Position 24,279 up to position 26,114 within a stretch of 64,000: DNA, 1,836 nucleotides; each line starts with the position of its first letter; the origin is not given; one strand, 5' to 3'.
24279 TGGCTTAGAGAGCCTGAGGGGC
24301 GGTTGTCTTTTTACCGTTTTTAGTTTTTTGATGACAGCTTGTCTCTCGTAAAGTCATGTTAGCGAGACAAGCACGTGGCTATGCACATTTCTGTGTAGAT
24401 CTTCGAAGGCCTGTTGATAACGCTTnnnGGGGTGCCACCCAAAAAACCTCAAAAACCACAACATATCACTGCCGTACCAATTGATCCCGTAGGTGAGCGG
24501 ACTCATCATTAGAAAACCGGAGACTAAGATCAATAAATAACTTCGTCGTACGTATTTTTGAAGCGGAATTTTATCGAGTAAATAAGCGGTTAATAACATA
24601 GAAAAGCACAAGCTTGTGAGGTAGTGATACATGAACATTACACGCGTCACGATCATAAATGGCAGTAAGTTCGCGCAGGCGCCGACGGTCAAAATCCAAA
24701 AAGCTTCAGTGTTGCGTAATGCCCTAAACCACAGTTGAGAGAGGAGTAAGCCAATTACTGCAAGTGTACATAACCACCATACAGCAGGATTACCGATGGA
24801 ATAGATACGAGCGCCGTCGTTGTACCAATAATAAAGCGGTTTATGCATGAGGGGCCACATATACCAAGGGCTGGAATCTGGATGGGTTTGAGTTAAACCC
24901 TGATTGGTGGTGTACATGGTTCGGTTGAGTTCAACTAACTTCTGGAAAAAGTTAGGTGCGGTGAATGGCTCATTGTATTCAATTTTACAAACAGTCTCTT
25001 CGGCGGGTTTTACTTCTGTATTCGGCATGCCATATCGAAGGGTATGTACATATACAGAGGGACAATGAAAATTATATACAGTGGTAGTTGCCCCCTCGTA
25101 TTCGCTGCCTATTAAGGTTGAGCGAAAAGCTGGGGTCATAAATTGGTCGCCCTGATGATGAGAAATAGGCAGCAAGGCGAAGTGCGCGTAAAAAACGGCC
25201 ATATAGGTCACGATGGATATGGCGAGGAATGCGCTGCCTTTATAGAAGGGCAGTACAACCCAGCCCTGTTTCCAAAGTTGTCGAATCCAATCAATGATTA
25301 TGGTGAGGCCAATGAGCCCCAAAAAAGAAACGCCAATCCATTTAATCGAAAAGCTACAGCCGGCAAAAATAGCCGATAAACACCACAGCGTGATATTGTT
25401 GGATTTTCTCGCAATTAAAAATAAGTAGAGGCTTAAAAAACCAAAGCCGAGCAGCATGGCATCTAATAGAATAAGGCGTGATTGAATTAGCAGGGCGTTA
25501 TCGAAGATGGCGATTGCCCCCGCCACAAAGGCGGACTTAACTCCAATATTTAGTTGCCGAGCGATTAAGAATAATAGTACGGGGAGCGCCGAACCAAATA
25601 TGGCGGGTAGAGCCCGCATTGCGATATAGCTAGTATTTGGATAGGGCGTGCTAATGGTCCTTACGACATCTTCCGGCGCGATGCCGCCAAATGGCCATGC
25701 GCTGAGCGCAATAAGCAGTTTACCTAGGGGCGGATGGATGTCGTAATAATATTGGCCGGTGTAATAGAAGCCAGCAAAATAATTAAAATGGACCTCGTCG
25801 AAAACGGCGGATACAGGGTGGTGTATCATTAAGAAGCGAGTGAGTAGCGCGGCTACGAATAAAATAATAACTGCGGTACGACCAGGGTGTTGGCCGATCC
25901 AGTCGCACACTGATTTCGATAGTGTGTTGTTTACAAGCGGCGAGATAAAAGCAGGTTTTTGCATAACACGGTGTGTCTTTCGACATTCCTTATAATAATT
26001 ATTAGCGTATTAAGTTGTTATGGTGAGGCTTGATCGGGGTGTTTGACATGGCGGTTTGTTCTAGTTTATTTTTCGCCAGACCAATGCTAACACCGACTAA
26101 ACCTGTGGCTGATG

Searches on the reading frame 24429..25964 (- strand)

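Call 63: search_protein_families(library=pfam, proteins=[window:24429-25964:-], max_evalue=0.001)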
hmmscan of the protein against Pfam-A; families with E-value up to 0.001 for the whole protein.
window:24429-25964:- (512 aa): 3 families
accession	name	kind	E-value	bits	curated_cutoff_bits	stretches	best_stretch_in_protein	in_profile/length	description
PF02366.24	PMT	-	2.6e-42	145.5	22.7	1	34-265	2-244/245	Dolichyl-phosphate-mannose-protein mannosyltransferase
PF16192.10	PMT_4TMC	-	6.5e-33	114.4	32.4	1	339-500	1-192/202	C-terminal four TMM region of protein-O-mannosyltransferase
PF13231.12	PMT_2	-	0.00048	20.8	26.1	1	114-238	22-145/160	Dolichyl-phosphate-mannose-protein mannosyltransferase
